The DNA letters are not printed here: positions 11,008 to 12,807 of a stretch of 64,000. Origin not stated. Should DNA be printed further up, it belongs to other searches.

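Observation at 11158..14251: Two adjacent CydA-like membrane proteins, each fused to its own mono-haem cytochrome c: an uncharacterised bd-superfamily oxidoreductase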

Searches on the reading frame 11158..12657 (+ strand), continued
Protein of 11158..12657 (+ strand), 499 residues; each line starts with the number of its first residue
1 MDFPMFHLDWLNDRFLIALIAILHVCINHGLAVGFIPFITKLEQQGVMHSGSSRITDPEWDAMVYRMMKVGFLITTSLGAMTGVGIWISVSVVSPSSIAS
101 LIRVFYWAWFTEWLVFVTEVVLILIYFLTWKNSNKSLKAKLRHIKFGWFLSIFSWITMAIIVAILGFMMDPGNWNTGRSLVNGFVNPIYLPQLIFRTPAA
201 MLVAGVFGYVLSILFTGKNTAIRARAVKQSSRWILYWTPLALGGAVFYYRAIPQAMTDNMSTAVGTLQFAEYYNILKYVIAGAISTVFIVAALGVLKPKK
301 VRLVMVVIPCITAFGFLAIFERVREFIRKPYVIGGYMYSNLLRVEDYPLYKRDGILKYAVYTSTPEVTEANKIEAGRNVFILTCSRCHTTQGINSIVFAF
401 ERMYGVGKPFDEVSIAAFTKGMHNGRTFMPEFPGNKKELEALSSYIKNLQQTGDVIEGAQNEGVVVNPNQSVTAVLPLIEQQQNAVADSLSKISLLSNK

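Call 34: search_solved_structures(query=A4, max_evalue=0.1, show_alignments=3)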
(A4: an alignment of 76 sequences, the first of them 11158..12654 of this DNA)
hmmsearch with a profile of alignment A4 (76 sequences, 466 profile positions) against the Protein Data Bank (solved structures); distinct sequences matched with E-value up to 0.1: 159 (the best 60 are shown).
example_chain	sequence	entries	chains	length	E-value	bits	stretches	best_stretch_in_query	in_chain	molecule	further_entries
5doq_A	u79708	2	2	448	2.5e-15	59.4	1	12-220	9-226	Bd-type quinol oxidase subunit I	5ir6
6xkx_p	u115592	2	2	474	5.8e-09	38.4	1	347-391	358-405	Cbb3-type cytochrome c oxidase subunit CcoP,Cytochrome c-type cyt cy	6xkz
7q21_C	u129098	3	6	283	5.3e-08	35.2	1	334-430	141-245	Cytochrome bc1 complex cytochrome c subunit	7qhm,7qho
9wcx_U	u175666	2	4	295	8.5e-07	31.2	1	352-429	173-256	Cytochrome bc1 complex cytochrome c subunit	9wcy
9g83_v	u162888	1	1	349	1.2e-06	30.7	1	327-426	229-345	Cbb3-type cytochrome c oxidase subunit CcoP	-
8snh_G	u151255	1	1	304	1.2e-06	30.7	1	333-428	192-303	Cbb3-type cytochrome c oxidase subunit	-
6hwh_M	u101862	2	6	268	2.4e-06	29.7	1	357-429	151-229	Cytochrome bc1 complex cytochrome c subunit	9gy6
3mk7_C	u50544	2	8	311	2.5e-06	29.7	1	333-432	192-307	Cytochrome c oxidase, cbb3-type, subunit P | Cbb3-type cytochrome c oxidase subunit CcoP1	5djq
8ovc_O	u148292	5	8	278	2.6e-06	29.6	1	356-429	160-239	Cytochrome bc1 complex cytochrome c subunit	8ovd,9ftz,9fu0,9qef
8hcr_C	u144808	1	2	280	2.7e-06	29.6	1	353-423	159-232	Cytochrome bc1 complex cytochrome c subunit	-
7e1v_O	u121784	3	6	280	2.7e-06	29.6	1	353-423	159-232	Cytochrome bc1 complex cytochrome c subunit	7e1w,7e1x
6adq_C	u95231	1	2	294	3.1e-06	29.4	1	357-429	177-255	Cytochrome bc1 complex cytochrome c subunit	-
9r2g_A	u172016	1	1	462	3.3e-06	29.3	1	24-201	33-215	Cytochrome bd menaquinol oxidase subunit I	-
7rh5_O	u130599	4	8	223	6.9e-06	28.2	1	356-429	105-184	Cytochrome bc1 complex cytochrome c subunit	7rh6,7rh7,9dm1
9krr_A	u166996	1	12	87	9.2e-06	27.8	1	356-429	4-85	Cytochrome c6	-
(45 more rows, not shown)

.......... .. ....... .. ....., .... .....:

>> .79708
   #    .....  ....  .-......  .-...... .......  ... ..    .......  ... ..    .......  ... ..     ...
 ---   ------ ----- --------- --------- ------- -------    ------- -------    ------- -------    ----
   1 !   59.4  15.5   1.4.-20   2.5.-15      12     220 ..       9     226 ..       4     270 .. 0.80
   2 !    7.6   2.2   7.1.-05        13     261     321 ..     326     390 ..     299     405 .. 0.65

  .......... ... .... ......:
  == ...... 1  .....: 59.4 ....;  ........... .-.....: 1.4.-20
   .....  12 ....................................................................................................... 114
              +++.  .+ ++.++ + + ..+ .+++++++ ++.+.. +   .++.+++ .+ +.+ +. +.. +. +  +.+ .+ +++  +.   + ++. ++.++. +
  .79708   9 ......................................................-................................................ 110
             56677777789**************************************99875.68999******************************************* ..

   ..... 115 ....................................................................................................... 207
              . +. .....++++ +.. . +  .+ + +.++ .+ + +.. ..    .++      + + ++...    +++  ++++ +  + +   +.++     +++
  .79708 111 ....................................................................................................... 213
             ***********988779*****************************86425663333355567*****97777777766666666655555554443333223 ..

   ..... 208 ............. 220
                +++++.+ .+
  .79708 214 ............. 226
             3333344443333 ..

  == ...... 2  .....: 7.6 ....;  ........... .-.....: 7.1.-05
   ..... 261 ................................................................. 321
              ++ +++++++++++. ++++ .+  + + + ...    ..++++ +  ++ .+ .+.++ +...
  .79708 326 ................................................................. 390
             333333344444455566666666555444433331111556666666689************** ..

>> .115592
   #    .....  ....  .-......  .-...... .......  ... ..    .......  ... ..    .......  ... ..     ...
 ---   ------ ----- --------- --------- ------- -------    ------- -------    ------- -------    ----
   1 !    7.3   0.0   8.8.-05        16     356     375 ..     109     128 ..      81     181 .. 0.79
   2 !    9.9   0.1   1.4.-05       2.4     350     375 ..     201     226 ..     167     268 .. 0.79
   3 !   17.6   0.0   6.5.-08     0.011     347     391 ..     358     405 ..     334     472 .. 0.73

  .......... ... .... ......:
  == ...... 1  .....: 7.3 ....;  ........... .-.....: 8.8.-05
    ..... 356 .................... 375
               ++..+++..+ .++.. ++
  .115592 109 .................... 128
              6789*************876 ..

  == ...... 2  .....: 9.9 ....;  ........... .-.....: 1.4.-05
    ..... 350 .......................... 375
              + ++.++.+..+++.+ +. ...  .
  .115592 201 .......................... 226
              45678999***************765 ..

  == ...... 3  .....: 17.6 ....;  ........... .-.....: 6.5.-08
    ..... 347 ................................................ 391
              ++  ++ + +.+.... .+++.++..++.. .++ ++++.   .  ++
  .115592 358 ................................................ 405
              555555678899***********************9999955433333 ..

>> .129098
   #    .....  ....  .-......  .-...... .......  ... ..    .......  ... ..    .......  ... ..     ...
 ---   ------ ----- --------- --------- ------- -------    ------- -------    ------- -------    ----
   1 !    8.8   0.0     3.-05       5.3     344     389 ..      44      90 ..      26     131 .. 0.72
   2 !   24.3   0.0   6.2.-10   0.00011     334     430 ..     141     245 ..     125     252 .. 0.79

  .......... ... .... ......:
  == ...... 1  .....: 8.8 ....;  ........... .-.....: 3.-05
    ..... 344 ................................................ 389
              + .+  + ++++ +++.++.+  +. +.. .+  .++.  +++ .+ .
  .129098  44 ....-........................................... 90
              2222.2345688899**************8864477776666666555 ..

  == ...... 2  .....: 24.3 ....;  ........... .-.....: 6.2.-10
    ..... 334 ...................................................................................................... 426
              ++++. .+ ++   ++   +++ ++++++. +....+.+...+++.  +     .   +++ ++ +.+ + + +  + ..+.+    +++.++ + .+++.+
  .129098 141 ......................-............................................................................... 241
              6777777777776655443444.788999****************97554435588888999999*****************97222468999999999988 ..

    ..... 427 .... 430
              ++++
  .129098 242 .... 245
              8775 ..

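Call 41: predict_structure(alignment_id=A4)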
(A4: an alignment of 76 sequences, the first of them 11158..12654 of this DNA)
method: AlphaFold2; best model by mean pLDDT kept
length: 499 residues; sequences in the alignment: 76
mean_pLDDT: 94.0   pTM: 0.88
mean pLDDT of the five models: 94.0, 93.3, 92.6, 92.0, 91.8
residues with pLDDT >= 90: 440; 70-90: 47; 50-70: 12; < 50: 0
segments of 3 or more residues with pLDDT < 50: none
pLDDT, mean of each block of 10 residues (from residue 1): 84 91 96 98 97 96 98 97 95 93 96 96 98 97 98 98 97 95 96 98 98 97 98 98 97 93 87 91 96 98 97 96 95 96 96 95 93 97 94 94 95 97 94 98 98 88 63 81 93 75
secondary structure, 60 per line:
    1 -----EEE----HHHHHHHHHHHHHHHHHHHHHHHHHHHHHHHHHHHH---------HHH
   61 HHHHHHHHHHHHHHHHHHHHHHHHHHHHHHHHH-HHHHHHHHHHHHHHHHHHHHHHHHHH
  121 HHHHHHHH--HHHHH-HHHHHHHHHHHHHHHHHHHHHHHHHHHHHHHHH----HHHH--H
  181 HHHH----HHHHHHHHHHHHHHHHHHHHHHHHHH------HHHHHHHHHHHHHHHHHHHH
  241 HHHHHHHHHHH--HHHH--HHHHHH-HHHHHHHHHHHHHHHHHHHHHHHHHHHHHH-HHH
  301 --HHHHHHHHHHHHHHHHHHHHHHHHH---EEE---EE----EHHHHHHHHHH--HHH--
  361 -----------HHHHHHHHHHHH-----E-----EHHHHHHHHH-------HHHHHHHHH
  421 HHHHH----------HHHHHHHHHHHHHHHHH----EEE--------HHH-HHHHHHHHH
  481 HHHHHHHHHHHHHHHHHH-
elements in order: E6-8 H13-48 H58-93 H95-128 H131-135 H137-169 H174-177 H180-184 H189-214 H221-251 H254-257 H260-265 H267-296 H303-327 E331-333 H344-353 H372-383 H396-404 H412-425 H436-452 E457-459 H472-498

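Call 46: fold_search(model_id=the predicted structure, library=pdb)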
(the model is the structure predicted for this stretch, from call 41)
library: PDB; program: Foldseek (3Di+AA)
matches with E <= 10: 205; with E <= 0.001: 9
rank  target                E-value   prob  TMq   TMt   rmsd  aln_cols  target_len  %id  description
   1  6rx4_A                4.0e-07  1.00  0.48  0.51   9.8       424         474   13  THE STRUCTURE OF BD OXIDASE FROM ESCHERICHIA COLI (released 2019-11-20)
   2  7d5i_A                7.6e-07  1.00  0.48  0.54   6.8       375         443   16  Structure of Mycobacterium smegmatis bd complex in the apo-form. (released 2021-06-23)
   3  9fka_A                9.7e-07  1.00  0.49  0.53   6.3       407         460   15  Cryo-EM structure of the reduced cytochrome bd oxidase from M. tuberculosis (released 2025-02-12)
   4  7oy2_C                1.6e-06  1.00  0.53  0.57   8.4       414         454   16  High resolution structure of cytochrome bd-II oxidase from E. coli (released 2021-12-15)
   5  8b4o_A                2.3e-06  1.00  0.50  0.56   6.2       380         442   17  Cryo-EM structure of cytochrome bd oxidase from C. glutamicum (released 2022-12-28)
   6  7nkz_A                5.1e-06  1.00  0.50  0.54   6.2       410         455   15  Cryo-EM structure of the cytochrome bd oxidase from M. tuberculosis at 2.5 A resolution (released 2021-09-22)
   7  7ose_A                7.7e-06  1.00  0.50  0.50   8.7       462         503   14  cytochrome bd-II type oxidase with bound aurachin D (released 2021-11-17)
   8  6rko_A                1.8e-05  1.00  0.50  0.56  10.6       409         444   14  Cryo-EM structure of the E. coli cytochrome bd-I oxidase at 2.68 A resolution (released 2019-10-16)
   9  5doq_A                3.4e-05  1.00  0.50  0.57   6.0       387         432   15  The structure of bd oxidase from Geobacillus thermodenitrificans (released 2016-05-04)
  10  9fka_B                3.0e-03  1.00  0.41  0.55   5.6       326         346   12  Cryo-EM structure of the reduced cytochrome bd oxidase from M. tuberculosis (released 2025-02-12)
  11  7nkz_B                4.8e-03  1.00  0.40  0.56   5.4       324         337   11  Cryo-EM structure of the cytochrome bd oxidase from M. tuberculosis at 2.5 A resolution (released 2021-09-22)
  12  7d5i_B                4.8e-03  1.00  0.40  0.54   5.4       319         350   10  Structure of Mycobacterium smegmatis bd complex in the apo-form. (released 2021-06-23)
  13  9r2g_D                5.0e-03  1.00  0.42  0.60   5.8       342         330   12  Cytochrome bd II oxidase qOR-2 type from Mycobacterium smegmatis (released 2026-03-04)
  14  7ose_B                7.0e-03  1.00  0.37  0.47   7.6       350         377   13  cytochrome bd-II type oxidase with bound aurachin D (released 2021-11-17)
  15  7oy2_B                7.6e-03  1.00  0.39  0.50   7.4       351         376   13  High resolution structure of cytochrome bd-II oxidase from E. coli (released 2021-12-15)
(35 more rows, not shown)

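Call 50: search_protein_families(library=pfam, proteins=[L064:3527-3835:+, L064:3923-4708:-, L064:4708-5460:-, L064:15-689:+, L064:865-1254:+, L042:2550-3590:+, L042:3693-3971:+, L042:4179-5840:+, L042:129-608:+, L064:9395-10009:+], max_evalue=0.001)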
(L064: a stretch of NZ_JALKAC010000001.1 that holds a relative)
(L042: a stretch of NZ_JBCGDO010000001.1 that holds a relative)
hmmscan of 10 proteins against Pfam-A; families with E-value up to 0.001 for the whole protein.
L064:3527-3835:+ (102 aa): 1 family
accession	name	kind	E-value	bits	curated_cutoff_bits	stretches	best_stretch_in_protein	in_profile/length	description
PF04945.19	YHS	-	3.1e-11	43.5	30.3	1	54-97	2-44/47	YHS domain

L064:3923-4708:- (261 aa): 3 families
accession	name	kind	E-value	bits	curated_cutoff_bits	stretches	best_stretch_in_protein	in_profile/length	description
PF10677.15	DUF2490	-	3.9e-47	160.8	29.8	1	35-229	4-178/186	Protein of unknown function (DUF2490)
PF01389.23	OmpA_membrane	-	8.7e-05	22.8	21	0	200-258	32-89/180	OmpA-like transmembrane domain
PF13505.12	OMP_b-brl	-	0.00014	22.5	28.7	0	198-228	39-68/175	Outer membrane protein beta-barrel domain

L064:4708-5460:- (250 aa): 1 family
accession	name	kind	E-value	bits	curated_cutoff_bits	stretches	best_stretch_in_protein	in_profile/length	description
PF00484.24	Pro_CA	-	3.1e-42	144.9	25.7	1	96-245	1-155/156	Carbonic anhydrase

L064:15-689:+ (224 aa): 3 families
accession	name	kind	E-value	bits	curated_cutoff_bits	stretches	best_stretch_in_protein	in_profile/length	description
PF00196.25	GerE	-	5.3e-18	64.8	23.5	1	163-218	2-57/57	Bacterial regulatory proteins, luxR family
PF08281.18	Sigma70_r4_2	-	6.1e-07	29.4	25.7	1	158-206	5-54/54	Sigma-70, region 4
PF04545.22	Sigma70_r4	-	0.00022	21.1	24.1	1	161-206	2-48/50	Sigma-70, region 4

L064:865-1254:+ (129 aa): 0 families

L042:2550-3590:+ (346 aa): 2 families
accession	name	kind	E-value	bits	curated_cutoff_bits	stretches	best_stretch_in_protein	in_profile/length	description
PF02777.23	Sod_Fe_C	-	4.4e-41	139.5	20.9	1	122-226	1-101/102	Iron/manganese superoxide dismutases, C-terminal domain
PF00081.27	Sod_Fe_N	-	1.4e-29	102.8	27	1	33-114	2-81/82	Iron/manganese superoxide dismutases, alpha-hairpin domain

L042:3693-3971:+ (92 aa): 1 family
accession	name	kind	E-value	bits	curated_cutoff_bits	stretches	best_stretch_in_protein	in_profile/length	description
PF04945.19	YHS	-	3.2e-12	46.7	30.3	1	46-90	2-45/47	YHS domain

L042:4179-5840:+ (553 aa): 4 families
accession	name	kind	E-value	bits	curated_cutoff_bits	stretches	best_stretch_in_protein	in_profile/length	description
PF01436.27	NHL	-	3.4e-24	84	20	1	44-70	1-27/28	NHL repeat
PF20009.4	GEVED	-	4.1e-16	60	24.4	1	392-467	2-77/78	GEVED domain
PF18962.6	Por_Secre_tail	-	4.2e-12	46.6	27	1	486-551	1-75/75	Secretion system C-terminal sorting domain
PF25021.1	TEN_NHL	-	2.1e-06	27.4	27.1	0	38-70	323-355/357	Teneurin NHL domain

L042:129-608:+ (159 aa): 1 family
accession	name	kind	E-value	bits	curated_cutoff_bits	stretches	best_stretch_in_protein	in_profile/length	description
PF00589.27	Phage_integrase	-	6.8e-14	52.4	27.1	1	66-132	105-170/172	Phage integrase family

L064:9395-10009:+ (204 aa): 1 family
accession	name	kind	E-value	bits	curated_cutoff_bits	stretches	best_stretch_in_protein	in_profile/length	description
PF00857.26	Isochorismatase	-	4.4e-35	121.8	27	1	28-178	2-163/175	Isochorismatase domain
